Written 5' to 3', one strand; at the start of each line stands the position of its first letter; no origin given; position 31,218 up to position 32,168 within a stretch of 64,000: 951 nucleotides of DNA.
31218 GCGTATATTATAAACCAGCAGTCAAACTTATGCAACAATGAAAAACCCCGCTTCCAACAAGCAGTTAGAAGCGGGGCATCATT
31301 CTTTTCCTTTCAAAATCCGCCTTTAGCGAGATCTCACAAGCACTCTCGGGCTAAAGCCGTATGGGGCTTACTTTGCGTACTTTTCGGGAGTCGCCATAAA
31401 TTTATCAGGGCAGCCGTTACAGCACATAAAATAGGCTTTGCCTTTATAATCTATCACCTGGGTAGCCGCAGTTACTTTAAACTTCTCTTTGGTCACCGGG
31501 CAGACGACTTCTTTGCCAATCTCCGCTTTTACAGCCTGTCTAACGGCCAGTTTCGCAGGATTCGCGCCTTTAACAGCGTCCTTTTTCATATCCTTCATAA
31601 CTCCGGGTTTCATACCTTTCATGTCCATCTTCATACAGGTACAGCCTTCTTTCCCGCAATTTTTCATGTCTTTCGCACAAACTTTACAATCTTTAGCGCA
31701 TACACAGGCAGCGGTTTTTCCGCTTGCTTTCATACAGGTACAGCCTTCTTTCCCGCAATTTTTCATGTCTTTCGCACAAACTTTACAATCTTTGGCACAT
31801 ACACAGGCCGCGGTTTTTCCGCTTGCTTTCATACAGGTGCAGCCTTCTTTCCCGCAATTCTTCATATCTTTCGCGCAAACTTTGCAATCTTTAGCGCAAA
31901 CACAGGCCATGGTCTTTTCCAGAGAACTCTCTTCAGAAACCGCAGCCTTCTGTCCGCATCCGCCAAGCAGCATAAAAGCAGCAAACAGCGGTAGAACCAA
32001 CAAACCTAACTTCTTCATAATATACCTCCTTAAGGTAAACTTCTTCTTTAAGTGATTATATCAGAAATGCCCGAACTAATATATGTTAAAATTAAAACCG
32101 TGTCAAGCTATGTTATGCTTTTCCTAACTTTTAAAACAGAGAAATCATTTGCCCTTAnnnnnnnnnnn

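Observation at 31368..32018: Metallothionein-like lipoprotein built from three 99-bp tandem repeats plus a Met-rich linker and a YHS domain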

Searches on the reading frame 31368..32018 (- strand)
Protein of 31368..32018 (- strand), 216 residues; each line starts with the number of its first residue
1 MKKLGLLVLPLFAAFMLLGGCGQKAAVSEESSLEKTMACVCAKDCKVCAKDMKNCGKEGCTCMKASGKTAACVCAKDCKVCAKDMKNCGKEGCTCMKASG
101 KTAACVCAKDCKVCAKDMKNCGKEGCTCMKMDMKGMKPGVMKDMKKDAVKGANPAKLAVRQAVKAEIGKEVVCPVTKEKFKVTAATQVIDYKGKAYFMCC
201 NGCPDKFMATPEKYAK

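Call 5: search_protein_families(library=pfam, proteins=[window:31368-32018:-], max_evalue=1)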
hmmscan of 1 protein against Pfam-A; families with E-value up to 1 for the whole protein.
window:31368-32018:- (216 aa): 3 families
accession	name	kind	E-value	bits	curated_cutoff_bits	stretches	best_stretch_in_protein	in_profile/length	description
PF04945.19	YHS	-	1.7e-08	34.8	30.3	1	179-215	7-44/47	YHS domain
PF04829.18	PT-VENN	-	0.2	12.3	20.3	1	139-159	25-45/52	Pre-toxin domain with VENN motif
PF04461.18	DUF520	-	0.24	12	23.2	1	130-187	67-125/161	Protein of unknown function (DUF520)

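Call 6: search_protein_families(library=ncbifam, proteins=[window:31368-32018:-], max_evalue=1)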
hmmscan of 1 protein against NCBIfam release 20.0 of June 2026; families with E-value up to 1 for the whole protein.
window:31368-32018:- (216 aa): 2 families
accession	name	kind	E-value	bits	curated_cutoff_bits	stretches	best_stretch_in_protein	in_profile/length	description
NF047847.2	SS_mature_LptM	equivalog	0.019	15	27.7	1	1-24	1-23/31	LPS translocon maturation chaperone LptM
NF041193.1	lipo_SP0191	subfamily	0.086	12.8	75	0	1-36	1-33/190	SP0191 family lipoprotein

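Call 7: find_homologous_proteins(query=window:31368-32018:-, max_evalue=0.001)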
Query window:31368-32018:- (216 aa): 12 proteins with E <= 0.001 among 647 candidates.
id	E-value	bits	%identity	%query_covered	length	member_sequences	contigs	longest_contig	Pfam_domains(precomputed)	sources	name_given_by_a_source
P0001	1.7e-140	484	85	100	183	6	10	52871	PF04945.20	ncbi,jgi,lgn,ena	-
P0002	7.6e-72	260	56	100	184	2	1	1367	PF04945.20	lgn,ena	-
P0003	1.4e-64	236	56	100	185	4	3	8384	PF04945.20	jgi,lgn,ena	-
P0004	5.8e-64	234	53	100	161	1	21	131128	PF04945.20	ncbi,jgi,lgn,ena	-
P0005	7.0e-63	230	53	100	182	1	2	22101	PF04945.20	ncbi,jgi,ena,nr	ncbi:MAG: hypothetical protein A2231_01955 [Candidatus Firestonebacteria bacterium RIFOXYA2_FULL_40_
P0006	1.7e-56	209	56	100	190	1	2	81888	PF04945.20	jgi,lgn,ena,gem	-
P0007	5.9e-56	208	55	100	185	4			PF04945.20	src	-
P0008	1.7e-50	190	65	52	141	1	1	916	PF04945.20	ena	-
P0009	5.3e-39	152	62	49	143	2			PF04945.20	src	-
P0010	2.9e-36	143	61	34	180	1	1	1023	PF08394.17,PF04945.20,PF24273.2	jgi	jgi:YHS domain-containing protein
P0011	3.1e-24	104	43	33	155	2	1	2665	PF08394.17,PF04945.20,PF24273.2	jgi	-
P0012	2.1e-11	62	59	26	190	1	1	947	PF19335.6,PF04945.20,PF24273.2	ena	-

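Call 10: list_cluster_members(proteins=[window:31368-32018:-, P0001])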
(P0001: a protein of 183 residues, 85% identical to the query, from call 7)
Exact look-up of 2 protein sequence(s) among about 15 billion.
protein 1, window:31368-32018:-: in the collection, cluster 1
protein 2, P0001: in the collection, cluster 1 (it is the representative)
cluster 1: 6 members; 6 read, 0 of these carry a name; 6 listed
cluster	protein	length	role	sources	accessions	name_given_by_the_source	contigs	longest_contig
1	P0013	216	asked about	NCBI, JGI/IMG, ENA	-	-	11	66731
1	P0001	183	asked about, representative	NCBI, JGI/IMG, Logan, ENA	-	-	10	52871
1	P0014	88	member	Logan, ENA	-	-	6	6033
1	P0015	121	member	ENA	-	-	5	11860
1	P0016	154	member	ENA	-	-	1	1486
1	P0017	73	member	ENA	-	-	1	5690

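Call 11: find_encoding_contigs(protein=window:31368-32018:-, flank=6000, max_places=6)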
Protein window:31368-32018:- (216 aa): 14 contigs read that carry it; 6 places shown.
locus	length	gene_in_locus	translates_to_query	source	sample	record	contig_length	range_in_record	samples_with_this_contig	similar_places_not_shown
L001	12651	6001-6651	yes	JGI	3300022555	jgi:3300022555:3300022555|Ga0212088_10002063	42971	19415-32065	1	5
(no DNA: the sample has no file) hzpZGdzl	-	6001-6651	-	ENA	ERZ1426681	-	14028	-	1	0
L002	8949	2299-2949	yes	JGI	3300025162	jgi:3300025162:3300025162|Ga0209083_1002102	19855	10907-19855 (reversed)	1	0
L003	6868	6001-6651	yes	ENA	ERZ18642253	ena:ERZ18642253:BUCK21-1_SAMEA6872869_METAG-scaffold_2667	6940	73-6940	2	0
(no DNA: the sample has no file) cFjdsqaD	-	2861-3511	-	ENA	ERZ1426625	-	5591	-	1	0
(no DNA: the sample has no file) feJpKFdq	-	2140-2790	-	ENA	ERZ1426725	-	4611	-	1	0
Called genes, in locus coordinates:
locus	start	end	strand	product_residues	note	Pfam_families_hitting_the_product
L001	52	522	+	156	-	PF12641:Flavodoxin_3 (weak), PF12724:Flavodoxin_5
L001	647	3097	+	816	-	PF07992:Pyr_redox_2, PF13738:Pyr_redox_3 (faint), PF00070:Pyr_redox, PF02635:DsrE (faint), PF02852:Pyr_redox_dim, PF00581:Rhodanese, PF01206:TusA, PF13686:DrsE_2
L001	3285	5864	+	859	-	PF07690:MFS_1, PF12832:MFS_1_like, PF07690:MFS_1, PF13439:Glyco_transf_4, PF13477:Glyco_trans_4_2 (weak), PF00534:Glycos_transf_1, PF13692:Glyco_trans_1_4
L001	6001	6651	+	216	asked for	PF04945:YHS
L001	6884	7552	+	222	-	PF00254:FKBP_C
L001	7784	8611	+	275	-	PF01226:Form_Nir_trans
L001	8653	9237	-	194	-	-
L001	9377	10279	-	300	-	PF09924:LPG_synthase_C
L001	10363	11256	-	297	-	PF00989:PAS, PF13188:PAS_8 (weak), PF08448:PAS_4 (weak), PF13426:PAS_9, PF00990:GGDEF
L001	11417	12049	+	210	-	PF14470:bPH_3 (weak), PF03703:bPH_2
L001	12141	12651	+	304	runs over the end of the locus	PF01557:FAA_hydrolase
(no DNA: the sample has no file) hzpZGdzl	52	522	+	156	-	PF12641:Flavodoxin_3 (weak), PF12724:Flavodoxin_5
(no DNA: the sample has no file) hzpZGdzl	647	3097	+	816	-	PF07992:Pyr_redox_2, PF13738:Pyr_redox_3 (faint), PF00070:Pyr_redox, PF02635:DsrE (faint), PF02852:Pyr_redox_dim, PF00581:Rhodanese, PF01206:TusA, PF13686:DrsE_2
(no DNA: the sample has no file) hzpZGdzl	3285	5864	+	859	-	PF07690:MFS_1, PF12832:MFS_1_like, PF07690:MFS_1, PF13439:Glyco_transf_4, PF13477:Glyco_trans_4_2 (weak), PF00534:Glycos_transf_1, PF13692:Glyco_trans_1_4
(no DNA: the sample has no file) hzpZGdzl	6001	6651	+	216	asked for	PF04945:YHS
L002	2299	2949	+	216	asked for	PF04945:YHS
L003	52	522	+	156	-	PF12641:Flavodoxin_3 (weak), PF12724:Flavodoxin_5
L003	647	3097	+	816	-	PF07992:Pyr_redox_2, PF13738:Pyr_redox_3 (faint), PF00070:Pyr_redox, PF02635:DsrE (faint), PF02852:Pyr_redox_dim, PF00581:Rhodanese, PF01206:TusA, PF13686:DrsE_2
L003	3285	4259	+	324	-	PF07690:MFS_1, PF12832:MFS_1_like, PF13347:MFS_2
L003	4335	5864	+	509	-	PF13439:Glyco_transf_4, PF13477:Glyco_trans_4_2 (weak), PF00534:Glycos_transf_1, PF13692:Glyco_trans_1_4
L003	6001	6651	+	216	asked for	PF04945:YHS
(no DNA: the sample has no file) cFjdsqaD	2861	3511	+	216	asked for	PF04945:YHS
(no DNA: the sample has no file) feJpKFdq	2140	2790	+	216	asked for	PF04945:YHS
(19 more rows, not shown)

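Call 13: find_encoding_contigs(protein=P0001, flank=6000, max_places=6)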
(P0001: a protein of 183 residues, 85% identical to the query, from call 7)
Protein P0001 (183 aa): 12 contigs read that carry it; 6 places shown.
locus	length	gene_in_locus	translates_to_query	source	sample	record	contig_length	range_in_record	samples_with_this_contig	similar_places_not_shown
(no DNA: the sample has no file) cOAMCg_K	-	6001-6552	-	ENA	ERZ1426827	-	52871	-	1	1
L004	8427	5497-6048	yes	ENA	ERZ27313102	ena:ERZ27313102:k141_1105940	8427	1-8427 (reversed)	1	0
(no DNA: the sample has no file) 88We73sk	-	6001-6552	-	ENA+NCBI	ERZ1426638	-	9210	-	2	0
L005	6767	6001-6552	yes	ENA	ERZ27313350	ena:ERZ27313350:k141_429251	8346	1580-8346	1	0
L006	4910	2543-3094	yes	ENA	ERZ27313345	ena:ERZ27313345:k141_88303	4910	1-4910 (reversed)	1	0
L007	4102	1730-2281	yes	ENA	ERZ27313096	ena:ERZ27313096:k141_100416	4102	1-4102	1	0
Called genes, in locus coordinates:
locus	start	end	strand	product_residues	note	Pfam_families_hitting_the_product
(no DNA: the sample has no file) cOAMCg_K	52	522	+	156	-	PF12641:Flavodoxin_3 (weak), PF12724:Flavodoxin_5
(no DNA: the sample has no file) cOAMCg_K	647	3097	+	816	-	PF07992:Pyr_redox_2, PF13738:Pyr_redox_3 (faint), PF00070:Pyr_redox, PF02635:DsrE (faint), PF02852:Pyr_redox_dim, PF00581:Rhodanese, PF01206:TusA, PF13686:DrsE_2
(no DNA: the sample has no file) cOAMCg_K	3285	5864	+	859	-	PF07690:MFS_1, PF12832:MFS_1_like, PF07690:MFS_1, PF13439:Glyco_transf_4, PF13477:Glyco_trans_4_2 (weak), PF00534:Glycos_transf_1, PF13692:Glyco_trans_1_4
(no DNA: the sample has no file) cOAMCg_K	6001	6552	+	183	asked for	PF04945:YHS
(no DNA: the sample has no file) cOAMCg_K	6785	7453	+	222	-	PF00254:FKBP_C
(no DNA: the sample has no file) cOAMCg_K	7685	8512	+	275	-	PF01226:Form_Nir_trans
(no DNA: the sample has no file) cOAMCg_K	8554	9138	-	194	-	-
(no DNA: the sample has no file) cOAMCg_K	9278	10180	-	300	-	PF09924:LPG_synthase_C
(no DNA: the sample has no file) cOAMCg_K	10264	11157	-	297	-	PF00989:PAS, PF13188:PAS_8 (weak), PF08448:PAS_4 (weak), PF13426:PAS_9, PF00990:GGDEF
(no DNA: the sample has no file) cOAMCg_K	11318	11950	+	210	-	PF14470:bPH_3 (weak), PF03703:bPH_2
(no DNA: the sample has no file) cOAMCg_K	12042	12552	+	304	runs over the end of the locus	PF01557:FAA_hydrolase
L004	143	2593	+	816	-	PF07992:Pyr_redox_2, PF13738:Pyr_redox_3 (faint), PF00070:Pyr_redox, PF02635:DsrE (faint), PF02852:Pyr_redox_dim, PF00581:Rhodanese, PF01206:TusA, PF13686:DrsE_2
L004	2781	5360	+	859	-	PF07690:MFS_1, PF12832:MFS_1_like, PF07690:MFS_1, PF13439:Glyco_transf_4, PF13477:Glyco_trans_4_2 (weak), PF00534:Glycos_transf_1, PF13692:Glyco_trans_1_4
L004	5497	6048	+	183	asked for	PF04945:YHS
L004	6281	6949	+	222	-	PF00254:FKBP_C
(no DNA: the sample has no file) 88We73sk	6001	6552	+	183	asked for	PF04945:YHS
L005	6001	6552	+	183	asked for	PF04945:YHS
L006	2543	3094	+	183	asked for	PF04945:YHS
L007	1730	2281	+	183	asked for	PF04945:YHS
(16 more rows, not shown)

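Call 16: find_encoding_contigs(protein=P0004, flank=8000, max_places=2)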
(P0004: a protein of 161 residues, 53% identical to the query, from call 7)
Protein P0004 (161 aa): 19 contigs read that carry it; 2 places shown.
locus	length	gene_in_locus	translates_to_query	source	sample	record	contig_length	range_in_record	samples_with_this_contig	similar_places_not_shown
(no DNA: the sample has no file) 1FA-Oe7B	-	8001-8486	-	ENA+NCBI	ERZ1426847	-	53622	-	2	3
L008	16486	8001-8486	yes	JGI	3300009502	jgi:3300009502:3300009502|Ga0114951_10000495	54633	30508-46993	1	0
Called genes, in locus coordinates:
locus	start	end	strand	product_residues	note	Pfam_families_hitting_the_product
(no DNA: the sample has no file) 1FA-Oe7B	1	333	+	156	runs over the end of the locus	PF12641:Flavodoxin_3 (weak), PF12724:Flavodoxin_5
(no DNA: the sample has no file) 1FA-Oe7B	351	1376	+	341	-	PF02424:ApbE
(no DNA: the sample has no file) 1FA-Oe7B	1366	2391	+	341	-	PF04205:FMN_bind, PF13860:FlgD_ig (faint), PF10029:DUF2271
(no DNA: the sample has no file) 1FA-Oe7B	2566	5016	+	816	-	PF07992:Pyr_redox_2, PF00070:Pyr_redox, PF13738:Pyr_redox_3 (weak), PF02635:DsrE (faint), PF02852:Pyr_redox_dim, PF00581:Rhodanese, PF01206:TusA, PF13686:DrsE_2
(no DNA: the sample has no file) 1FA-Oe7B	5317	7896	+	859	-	PF07690:MFS_1, PF12832:MFS_1_like, PF13347:MFS_2, PF07690:MFS_1, PF13439:Glyco_transf_4, PF00534:Glycos_transf_1, PF13692:Glyco_trans_1_4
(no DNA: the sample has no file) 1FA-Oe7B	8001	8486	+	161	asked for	PF04945:YHS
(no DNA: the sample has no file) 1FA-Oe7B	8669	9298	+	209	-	PF00254:FKBP_C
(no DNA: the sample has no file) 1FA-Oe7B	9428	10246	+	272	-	PF01226:Form_Nir_trans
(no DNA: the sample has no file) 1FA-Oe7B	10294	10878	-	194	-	-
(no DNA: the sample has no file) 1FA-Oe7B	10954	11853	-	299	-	PF09924:LPG_synthase_C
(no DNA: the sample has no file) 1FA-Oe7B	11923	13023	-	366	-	PF00989:PAS, PF08448:PAS_4, PF13188:PAS_8 (weak), PF13426:PAS_9, PF00990:GGDEF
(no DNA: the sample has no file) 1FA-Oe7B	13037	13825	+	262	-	PF02900:LigB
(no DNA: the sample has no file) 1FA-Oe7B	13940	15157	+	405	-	-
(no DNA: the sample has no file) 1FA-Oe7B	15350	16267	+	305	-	PF01557:FAA_hydrolase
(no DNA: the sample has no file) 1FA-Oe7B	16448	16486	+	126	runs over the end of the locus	PF02629:CoA_binding, PF13380:CoA_binding_2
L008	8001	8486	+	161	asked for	PF04945:YHS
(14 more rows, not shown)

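Call 17: find_encoding_contigs(protein=P0006, flank=8000, max_places=2)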
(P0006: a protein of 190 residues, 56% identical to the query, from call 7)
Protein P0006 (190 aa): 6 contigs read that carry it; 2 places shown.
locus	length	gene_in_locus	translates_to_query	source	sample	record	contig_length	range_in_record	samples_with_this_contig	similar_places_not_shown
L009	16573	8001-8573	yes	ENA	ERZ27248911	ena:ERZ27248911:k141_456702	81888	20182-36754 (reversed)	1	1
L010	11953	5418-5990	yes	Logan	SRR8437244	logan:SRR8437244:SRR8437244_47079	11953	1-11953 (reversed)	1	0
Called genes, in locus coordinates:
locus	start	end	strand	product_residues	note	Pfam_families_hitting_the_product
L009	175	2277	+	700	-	PF12437:GSIII_N, PF00120:Gln-synt_C, PF18318:Gln-synt_C-ter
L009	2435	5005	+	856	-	PF07690:MFS_1, PF12832:MFS_1_like, PF07690:MFS_1, PF13439:Glyco_transf_4, PF13477:Glyco_trans_4_2 (weak), PF00534:Glycos_transf_1, PF13692:Glyco_trans_1_4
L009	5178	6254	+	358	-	-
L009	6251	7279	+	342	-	-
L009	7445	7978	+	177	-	PF00578:AhpC-TSA, PF08534:Redoxin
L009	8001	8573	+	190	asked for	PF04945:YHS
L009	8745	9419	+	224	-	PF00254:FKBP_C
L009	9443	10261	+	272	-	PF01226:Form_Nir_trans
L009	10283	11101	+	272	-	-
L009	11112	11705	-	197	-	-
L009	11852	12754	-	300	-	PF09924:LPG_synthase_C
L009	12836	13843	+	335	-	PF01557:FAA_hydrolase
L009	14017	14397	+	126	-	PF02629:CoA_binding (weak), PF13380:CoA_binding_2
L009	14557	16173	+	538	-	PF00795:CN_hydrolase, PF02540:NAD_synthase, PF03054:tRNA_Me_trans (weak)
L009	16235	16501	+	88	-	-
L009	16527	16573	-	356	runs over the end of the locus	PF01594:AI-2E_transport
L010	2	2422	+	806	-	?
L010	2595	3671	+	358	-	-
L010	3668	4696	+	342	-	-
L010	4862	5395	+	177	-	PF00578:AhpC-TSA, PF08534:Redoxin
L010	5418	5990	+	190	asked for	PF04945:YHS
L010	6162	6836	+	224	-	PF00254:FKBP_C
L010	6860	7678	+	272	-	PF01226:Form_Nir_trans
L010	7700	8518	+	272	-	-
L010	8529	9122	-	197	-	-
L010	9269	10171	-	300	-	PF09924:LPG_synthase_C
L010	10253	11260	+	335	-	PF01557:FAA_hydrolase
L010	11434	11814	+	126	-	PF02629:CoA_binding (weak), PF13380:CoA_binding_2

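Call 18: find_encoding_contigs(protein=P0005, flank=8000, max_places=2)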
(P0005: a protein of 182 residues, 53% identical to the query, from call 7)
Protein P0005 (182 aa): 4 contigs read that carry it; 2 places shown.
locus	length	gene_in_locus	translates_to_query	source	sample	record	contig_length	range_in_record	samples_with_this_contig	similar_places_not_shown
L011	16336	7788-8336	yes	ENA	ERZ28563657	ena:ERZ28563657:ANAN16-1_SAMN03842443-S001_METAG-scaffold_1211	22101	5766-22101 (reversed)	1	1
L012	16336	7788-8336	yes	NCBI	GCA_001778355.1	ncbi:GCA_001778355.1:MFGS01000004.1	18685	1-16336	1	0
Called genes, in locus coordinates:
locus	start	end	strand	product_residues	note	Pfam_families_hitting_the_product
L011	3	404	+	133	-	PF01944:SpoIIM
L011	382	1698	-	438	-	PF01882:DUF58, PF13519:VWA_2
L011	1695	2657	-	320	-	PF20030:bpMoxR, PF00004:AAA (weak), PF07726:AAA_3, PF07728:AAA_5, PF17863:AAA_lid_2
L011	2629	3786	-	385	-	PF14258:DUF4350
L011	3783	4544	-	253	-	PF13559:DUF4129 (weak)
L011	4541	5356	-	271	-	-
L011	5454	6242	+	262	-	PF06271:RDD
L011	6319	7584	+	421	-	PF09594:GT87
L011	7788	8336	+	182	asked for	PF04945:YHS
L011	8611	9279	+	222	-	PF00254:FKBP_C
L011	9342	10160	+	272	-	PF01226:Form_Nir_trans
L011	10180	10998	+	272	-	-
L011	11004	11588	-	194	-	-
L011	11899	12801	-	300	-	PF09924:LPG_synthase_C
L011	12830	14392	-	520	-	PF00135:COesterase, PF20434:BD-FAE, PF07859:Abhydrolase_3 (faint)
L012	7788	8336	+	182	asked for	PF04945:YHS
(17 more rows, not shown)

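Call 24: search_solved_structures(query=window:31368-32018:-, max_evalue=10, show_alignments=3)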
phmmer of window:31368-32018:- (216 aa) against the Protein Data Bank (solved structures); distinct sequences matched with E-value up to 10: 3.
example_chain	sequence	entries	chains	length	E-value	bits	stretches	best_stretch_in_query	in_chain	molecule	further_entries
2inp_A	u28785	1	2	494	0.44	13.6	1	184-215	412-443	Phenol hydroxylase component phN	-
3u52_A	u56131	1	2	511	0.45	13.5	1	184-215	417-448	Phenol hydroxylase component phN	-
2inn_A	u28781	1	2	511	0.45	13.5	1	184-215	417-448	Phenol hydroxylase component phN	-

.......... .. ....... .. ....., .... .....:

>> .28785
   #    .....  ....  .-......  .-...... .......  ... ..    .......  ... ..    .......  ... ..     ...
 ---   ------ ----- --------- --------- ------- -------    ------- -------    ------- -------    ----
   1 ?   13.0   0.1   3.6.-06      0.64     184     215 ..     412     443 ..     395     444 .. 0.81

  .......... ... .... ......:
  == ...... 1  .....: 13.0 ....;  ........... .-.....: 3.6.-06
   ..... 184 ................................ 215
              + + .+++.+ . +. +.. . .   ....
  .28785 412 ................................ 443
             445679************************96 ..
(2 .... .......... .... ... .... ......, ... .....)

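Call 29: find_related_loci(query=A1, collection=genome_contigs, flank=6000)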
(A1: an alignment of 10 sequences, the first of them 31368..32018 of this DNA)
Query A1 (216 aa) in genome_contigs; peptide patterns used: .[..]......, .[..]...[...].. (x = any residue, [..] = any of these).
63 stretches matched a pattern; 4 encode a relative of the query (tblastn E <= 1e-3); 4 distinct loci.
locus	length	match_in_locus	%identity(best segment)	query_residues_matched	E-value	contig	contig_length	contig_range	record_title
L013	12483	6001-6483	53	1-216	1e-54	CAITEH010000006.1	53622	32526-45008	MAG: Candidatus Firestonebacteria bacterium isolate AM-2014_bin-3360 genome assembly, contig: bin-3360:06/86, whole geno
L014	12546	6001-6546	53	1-216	2e-52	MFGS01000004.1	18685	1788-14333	MAG: Candidatus Firestonebacteria bacterium RIFOXYA2_FULL_40_8 rifoxya2_full_scaffold_1051, whole genome shotgun sequenc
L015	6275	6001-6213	61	148-216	1e-20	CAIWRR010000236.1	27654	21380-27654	MAG: Candidatus Firestonebacteria bacterium isolate AM_bin-2089 genome assembly, contig: bin-2089:236/277, whole genome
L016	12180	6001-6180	62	157-216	6e-20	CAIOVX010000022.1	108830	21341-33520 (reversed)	MAG: Candidatus Firestonebacteria bacterium isolate AM4_bin-387 genome assembly, contig: bin-387:022/103, whole genome s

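Call 42: find_encoding_contigs(protein=P0003, flank=5000, max_places=2)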
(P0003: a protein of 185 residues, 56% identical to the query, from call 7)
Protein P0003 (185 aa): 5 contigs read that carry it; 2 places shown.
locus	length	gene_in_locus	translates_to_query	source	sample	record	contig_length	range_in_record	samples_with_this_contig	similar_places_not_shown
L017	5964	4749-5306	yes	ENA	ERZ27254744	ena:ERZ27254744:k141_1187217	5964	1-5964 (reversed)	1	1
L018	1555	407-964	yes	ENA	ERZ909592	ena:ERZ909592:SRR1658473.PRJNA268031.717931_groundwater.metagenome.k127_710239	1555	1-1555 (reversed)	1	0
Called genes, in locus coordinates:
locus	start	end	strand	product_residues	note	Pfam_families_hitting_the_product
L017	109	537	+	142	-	-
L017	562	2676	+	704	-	PF07660:STN (faint)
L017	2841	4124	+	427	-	PF09594:GT87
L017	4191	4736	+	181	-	PF00578:AhpC-TSA, PF08534:Redoxin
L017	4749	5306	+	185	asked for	PF04945:YHS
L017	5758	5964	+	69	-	?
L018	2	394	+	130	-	?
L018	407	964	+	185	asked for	PF04945:YHS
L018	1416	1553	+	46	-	?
